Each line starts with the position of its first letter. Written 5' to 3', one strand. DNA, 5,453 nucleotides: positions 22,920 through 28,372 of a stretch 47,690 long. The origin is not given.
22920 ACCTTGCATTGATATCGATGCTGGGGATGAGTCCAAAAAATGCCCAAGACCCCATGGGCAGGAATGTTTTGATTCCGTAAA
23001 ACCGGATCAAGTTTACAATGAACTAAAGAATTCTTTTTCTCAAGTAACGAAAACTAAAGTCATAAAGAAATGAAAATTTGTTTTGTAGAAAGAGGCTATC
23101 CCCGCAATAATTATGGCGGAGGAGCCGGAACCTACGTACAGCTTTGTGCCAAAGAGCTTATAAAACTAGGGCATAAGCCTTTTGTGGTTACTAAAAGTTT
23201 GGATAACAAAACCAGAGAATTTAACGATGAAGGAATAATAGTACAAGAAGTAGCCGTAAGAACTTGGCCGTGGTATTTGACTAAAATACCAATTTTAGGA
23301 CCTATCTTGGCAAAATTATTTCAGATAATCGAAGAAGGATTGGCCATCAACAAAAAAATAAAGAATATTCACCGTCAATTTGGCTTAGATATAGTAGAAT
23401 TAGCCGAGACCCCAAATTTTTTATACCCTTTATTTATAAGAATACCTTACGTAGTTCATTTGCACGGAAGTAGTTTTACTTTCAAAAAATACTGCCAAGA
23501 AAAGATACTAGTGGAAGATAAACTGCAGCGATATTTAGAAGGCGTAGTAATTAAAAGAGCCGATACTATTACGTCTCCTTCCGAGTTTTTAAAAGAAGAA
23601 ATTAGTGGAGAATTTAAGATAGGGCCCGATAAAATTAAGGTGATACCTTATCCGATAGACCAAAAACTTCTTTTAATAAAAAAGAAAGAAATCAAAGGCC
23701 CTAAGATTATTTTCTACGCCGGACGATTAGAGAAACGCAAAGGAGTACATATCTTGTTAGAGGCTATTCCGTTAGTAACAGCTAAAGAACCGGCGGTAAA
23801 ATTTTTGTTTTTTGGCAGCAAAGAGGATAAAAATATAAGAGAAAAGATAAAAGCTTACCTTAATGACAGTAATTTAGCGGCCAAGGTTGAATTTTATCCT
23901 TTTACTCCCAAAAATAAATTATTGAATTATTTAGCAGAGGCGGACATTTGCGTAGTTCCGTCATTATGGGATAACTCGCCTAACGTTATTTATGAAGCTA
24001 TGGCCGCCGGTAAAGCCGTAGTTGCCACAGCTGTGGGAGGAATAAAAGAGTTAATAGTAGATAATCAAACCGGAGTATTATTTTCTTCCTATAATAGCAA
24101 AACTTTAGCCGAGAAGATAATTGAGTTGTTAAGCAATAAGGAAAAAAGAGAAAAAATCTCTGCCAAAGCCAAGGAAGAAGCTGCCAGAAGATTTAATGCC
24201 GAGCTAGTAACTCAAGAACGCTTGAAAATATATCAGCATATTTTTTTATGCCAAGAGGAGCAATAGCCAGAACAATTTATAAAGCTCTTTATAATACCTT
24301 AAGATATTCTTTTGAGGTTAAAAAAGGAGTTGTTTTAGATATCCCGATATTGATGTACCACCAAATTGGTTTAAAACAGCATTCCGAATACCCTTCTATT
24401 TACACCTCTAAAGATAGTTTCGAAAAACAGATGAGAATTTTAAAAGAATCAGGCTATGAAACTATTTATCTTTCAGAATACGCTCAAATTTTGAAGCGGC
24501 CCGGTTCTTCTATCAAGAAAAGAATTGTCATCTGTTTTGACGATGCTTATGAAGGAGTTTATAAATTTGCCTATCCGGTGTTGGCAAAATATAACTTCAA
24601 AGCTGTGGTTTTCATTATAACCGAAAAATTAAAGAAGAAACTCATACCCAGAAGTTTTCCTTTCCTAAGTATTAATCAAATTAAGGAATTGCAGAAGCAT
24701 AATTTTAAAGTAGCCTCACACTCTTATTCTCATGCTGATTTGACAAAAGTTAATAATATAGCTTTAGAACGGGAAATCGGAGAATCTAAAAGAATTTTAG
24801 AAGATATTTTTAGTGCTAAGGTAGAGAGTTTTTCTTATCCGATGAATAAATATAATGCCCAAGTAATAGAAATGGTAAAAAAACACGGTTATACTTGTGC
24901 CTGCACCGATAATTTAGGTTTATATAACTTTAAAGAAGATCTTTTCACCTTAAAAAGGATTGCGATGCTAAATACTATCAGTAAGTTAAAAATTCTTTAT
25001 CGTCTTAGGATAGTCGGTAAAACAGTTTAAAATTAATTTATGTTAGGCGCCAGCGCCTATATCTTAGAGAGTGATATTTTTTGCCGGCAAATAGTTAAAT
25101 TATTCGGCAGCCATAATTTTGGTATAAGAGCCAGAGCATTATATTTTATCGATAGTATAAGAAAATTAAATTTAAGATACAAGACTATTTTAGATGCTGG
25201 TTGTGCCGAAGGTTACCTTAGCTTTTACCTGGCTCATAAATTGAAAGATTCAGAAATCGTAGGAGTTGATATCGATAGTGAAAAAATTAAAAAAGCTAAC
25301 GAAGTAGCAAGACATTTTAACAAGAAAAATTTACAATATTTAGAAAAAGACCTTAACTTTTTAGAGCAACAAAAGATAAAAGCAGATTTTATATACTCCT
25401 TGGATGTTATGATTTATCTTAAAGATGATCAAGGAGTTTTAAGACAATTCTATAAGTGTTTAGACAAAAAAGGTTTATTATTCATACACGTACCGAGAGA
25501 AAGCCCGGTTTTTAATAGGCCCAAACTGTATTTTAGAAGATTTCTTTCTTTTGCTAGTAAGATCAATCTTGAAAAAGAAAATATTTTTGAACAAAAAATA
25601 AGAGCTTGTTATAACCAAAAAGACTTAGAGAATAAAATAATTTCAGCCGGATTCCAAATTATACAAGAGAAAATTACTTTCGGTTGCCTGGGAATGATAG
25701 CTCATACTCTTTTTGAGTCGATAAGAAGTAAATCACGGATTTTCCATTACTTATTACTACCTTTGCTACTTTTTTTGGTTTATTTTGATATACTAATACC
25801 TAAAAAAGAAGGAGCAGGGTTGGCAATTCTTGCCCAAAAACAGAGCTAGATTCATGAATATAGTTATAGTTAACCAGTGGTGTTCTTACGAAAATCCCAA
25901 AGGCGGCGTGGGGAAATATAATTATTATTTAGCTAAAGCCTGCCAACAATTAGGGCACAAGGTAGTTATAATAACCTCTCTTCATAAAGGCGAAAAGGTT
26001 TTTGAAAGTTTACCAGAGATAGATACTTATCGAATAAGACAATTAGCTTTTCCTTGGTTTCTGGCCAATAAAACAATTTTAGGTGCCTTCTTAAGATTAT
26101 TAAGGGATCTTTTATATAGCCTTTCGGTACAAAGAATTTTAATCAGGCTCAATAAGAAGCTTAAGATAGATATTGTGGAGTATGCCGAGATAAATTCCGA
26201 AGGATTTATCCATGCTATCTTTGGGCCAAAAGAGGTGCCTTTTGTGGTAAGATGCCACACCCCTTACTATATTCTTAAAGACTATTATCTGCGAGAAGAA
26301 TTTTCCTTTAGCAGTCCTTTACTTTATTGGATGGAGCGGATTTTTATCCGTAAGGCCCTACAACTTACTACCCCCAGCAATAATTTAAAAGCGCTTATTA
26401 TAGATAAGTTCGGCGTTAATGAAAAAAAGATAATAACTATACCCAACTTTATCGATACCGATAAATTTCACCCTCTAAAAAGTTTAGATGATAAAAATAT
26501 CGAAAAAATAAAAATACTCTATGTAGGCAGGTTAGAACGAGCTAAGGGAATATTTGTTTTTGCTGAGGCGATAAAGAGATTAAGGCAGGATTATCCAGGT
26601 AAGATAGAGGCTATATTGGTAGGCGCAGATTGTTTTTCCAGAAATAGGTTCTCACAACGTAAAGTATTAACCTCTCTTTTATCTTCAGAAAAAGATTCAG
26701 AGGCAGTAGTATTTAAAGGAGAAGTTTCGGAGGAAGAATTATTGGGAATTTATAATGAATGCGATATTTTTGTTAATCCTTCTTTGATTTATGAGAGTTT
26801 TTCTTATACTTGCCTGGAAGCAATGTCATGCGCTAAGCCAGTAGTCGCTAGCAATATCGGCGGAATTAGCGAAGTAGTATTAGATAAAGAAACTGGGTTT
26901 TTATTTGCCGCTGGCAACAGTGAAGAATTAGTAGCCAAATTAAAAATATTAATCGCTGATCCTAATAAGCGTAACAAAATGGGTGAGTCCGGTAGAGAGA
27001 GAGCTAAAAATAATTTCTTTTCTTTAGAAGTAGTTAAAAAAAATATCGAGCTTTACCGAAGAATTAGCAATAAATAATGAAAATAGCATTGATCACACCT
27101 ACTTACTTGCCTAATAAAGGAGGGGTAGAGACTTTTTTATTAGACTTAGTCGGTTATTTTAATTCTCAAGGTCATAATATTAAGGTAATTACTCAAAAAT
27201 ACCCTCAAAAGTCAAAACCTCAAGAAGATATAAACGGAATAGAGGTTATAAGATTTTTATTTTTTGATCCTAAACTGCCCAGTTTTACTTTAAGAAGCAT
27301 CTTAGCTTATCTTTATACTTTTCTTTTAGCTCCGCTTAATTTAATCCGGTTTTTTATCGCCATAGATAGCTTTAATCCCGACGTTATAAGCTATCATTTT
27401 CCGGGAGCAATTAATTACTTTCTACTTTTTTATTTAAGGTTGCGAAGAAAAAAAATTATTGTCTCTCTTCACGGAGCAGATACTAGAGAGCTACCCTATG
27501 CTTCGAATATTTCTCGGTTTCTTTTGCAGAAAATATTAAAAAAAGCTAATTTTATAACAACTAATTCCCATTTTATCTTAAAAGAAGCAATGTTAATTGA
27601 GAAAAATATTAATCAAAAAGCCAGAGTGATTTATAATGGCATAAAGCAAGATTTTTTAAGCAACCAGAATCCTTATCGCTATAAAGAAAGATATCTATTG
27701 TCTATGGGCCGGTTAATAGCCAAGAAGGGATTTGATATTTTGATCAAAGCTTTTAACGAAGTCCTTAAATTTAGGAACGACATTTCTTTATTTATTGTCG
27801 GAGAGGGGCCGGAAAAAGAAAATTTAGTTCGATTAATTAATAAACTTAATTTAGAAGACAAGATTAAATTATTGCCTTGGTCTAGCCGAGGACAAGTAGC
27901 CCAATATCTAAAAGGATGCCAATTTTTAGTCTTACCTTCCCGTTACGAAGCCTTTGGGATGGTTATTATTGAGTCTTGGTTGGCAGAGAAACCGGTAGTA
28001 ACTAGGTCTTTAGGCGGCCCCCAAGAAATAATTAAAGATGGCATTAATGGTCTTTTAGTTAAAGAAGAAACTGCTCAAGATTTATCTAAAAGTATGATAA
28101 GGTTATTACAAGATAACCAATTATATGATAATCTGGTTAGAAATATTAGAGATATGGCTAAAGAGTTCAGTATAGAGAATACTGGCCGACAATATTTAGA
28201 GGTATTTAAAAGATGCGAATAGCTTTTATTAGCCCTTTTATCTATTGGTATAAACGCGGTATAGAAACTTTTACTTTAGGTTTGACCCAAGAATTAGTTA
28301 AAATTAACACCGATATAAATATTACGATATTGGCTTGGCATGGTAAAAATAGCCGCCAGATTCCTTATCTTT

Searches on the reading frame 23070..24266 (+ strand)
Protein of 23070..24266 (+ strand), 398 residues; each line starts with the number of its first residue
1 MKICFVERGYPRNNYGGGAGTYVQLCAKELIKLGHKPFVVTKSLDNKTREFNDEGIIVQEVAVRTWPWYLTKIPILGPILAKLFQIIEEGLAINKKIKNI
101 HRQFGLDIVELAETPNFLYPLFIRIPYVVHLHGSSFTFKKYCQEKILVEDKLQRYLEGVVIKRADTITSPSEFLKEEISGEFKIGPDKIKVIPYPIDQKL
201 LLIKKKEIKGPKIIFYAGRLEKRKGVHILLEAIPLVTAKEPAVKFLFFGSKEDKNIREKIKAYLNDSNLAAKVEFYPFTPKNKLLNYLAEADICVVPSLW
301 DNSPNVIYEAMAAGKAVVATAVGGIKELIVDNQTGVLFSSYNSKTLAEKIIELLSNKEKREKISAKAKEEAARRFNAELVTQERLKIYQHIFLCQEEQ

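Call 11: search_protein_families(library=pfam, proteins=[window:23070-24266:+], max_evalue=0.001)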
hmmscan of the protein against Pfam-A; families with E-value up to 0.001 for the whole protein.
window:23070-24266:+ (398 aa): 6 families
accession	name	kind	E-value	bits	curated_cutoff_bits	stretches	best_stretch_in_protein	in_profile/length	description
PF00534.26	Glycos_transf_1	-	7.8e-41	139.9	26.4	1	204-369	7-171/172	Glycosyl transferases group 1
PF13692.12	Glyco_trans_1_4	-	4.8e-35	121.3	27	1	212-356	2-142/142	Glycosyl transferases group 1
PF13439.12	Glyco_transf_4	-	2.7e-18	67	28.5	1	17-197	2-167/170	Glycosyltransferase Family 4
PF13579.12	Glyco_trans_4_4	-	9.1e-15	55.8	29.7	1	17-194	1-157/158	Glycosyl transferase 4-like domain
PF13524.12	Glyco_trans_1_2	-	1.4e-08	35.2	25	1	239-378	11-136/144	Glycosyl transferase-like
PF20706.3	GT4-conflict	-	1.7e-08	34.3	26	1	190-336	176-327/385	Family 4 Glycosyltransferase in conflict systems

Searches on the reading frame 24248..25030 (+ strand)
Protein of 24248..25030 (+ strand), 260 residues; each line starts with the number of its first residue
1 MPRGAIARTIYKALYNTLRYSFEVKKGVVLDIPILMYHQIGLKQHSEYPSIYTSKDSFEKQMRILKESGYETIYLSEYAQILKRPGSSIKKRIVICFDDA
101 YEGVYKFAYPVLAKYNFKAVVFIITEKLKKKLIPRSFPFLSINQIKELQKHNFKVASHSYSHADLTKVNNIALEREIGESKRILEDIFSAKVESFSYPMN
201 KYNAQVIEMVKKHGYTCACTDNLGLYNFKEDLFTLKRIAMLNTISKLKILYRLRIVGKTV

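Call 11: search_protein_families(library=pfam, proteins=[window:24248-25030:+], max_evalue=0.001)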
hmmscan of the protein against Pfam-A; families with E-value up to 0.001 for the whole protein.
window:24248-25030:+ (260 aa): 2 families
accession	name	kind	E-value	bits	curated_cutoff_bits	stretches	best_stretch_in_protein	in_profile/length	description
PF01522.26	Polysacc_deac_1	-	1.6e-25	89.9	23.1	1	90-217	6-123/124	Polysaccharide deacetylase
PF03065.20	Glyco_hydro_57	-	8.1e-07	29.1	21.2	1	142-232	91-181/291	Glycosyl hydrolase family 57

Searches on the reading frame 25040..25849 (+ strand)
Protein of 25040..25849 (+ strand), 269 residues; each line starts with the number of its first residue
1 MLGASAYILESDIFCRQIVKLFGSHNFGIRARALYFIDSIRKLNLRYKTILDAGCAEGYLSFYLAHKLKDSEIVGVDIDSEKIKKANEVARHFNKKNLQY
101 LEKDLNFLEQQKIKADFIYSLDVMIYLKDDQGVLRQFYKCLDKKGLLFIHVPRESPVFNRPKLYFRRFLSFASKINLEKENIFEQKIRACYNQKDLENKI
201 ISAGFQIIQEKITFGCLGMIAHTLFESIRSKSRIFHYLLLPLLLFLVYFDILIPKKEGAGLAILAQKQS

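Call 11: search_protein_families(library=pfam, proteins=[window:25040-25849:+], max_evalue=0.001)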
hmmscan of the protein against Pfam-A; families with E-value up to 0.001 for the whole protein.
window:25040-25849:+ (269 aa): 15 families
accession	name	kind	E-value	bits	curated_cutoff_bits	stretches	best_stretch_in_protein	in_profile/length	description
PF13847.12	Methyltransf_31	-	2.8e-17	63.2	27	1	48-153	5-113/145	Methyltransferase domain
PF08242.18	Methyltransf_12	-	2.5e-14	54.2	30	1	51-147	1-98/98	Methyltransferase domain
PF13489.12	Methyltransf_23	-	5.9e-14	52.6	27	1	43-209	16-163/164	Methyltransferase domain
PF13649.12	Methyltransf_25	-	1e-13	52.2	27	1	50-145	1-97/97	Methyltransferase domain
PF08241.18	Methyltransf_11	-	1.2e-11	45.6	21.2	1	51-149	1-95/95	Methyltransferase domain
PF13679.12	Methyltransf_32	-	7.1e-08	33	27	1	44-107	23-91/143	Methyltransferase domain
PF01209.24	Ubie_methyltran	-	9.3e-08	32.1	20.1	1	44-217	45-226/233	ubiE/COQ5 methyltransferase family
PF01739.24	CheR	-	1.5e-07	31.5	27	0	95-149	117-173/195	CheR methyltransferase, SAM binding domain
PF05175.20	MTS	-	1.5e-05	25.2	23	1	46-118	31-102/170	Methyltransferase small domain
PF03848.20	TehB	-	2.2e-05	24.4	20.4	1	49-130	33-111/193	Tellurite resistance protein TehB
PF02390.23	Methyltransf_4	-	3e-05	24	24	1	49-110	4-66/173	Putative methyltransferase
PF01728.25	FtsJ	-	9e-05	22.9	24.1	1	37-109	12-86/181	FtsJ-like methyltransferase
PF06325.19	PrmA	-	0.00015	21.8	22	1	39-106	154-222/296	Ribosomal protein L11 methyltransferase (PrmA)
PF12847.13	Methyltransf_18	-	0.00027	21.4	27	0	46-96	14-64/151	Methyltransferase domain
PF08003.17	Methyltransf_9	-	0.00061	19.3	23.8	1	44-149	113-217/315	Protein of unknown function (DUF1698)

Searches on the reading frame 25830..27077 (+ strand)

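Call 12: search_protein_families(library=pfam, proteins=[window:25830-27077:+], max_evalue=0.001)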
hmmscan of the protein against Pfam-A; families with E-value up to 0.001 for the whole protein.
window:25830-27077:+ (415 aa): 6 families
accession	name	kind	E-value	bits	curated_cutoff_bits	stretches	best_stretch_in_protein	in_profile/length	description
PF00534.26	Glycos_transf_1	-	4.2e-36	124.5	26.4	1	224-391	13-172/172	Glycosyl transferases group 1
PF13692.12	Glyco_trans_1_4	-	1.7e-31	109.8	27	1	228-377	3-142/142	Glycosyl transferases group 1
PF13439.12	Glyco_transf_4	-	2.6e-24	86.6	28.5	1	25-212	2-170/170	Glycosyltransferase Family 4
PF13579.12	Glyco_trans_4_4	-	4.7e-15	56.7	29.7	1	25-206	1-157/158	Glycosyl transferase 4-like domain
PF13524.12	Glyco_trans_1_2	-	2.2e-10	41.1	25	1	289-395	27-132/144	Glycosyl transferase-like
PF20706.3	GT4-conflict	-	6.3e-08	32.4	26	1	223-353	194-323/385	Family 4 Glycosyltransferase in conflict systems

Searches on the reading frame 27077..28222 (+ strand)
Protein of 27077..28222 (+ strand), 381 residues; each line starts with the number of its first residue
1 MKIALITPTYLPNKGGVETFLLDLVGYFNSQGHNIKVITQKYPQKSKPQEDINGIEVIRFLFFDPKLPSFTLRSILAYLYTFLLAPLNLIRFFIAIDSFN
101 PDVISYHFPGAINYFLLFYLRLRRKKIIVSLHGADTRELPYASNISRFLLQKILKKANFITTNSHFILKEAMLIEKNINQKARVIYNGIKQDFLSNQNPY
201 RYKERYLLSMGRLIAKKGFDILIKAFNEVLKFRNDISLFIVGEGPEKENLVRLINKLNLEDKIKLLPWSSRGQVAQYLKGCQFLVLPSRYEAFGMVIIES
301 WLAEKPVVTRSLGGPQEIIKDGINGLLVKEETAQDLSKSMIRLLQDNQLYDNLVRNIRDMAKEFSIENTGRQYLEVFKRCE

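Call 12: search_protein_families(library=pfam, proteins=[window:27077-28222:+], max_evalue=0.001)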
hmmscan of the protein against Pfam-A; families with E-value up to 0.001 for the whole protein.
window:27077-28222:+ (381 aa): 6 families
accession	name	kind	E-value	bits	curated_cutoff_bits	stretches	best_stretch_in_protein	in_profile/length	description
PF00534.26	Glycos_transf_1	-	3.2e-42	144.4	26.4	1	193-359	4-171/172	Glycosyl transferases group 1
PF13692.12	Glyco_trans_1_4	-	1.4e-32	113.3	27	1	205-346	2-142/142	Glycosyl transferases group 1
PF13439.12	Glyco_transf_4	-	5.7e-20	72.5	28.5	1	15-190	2-167/170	Glycosyltransferase Family 4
PF20706.3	GT4-conflict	-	2.5e-11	43.6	26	1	188-334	180-330/385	Family 4 Glycosyltransferase in conflict systems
PF13477.12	Glyco_trans_4_2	-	5.3e-10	40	23.4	1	11-164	5-139/139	Glycosyl transferase 4-like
PF13579.12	Glyco_trans_4_4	-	1.9e-09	38.5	29.7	1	15-188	1-158/158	Glycosyl transferase 4-like domain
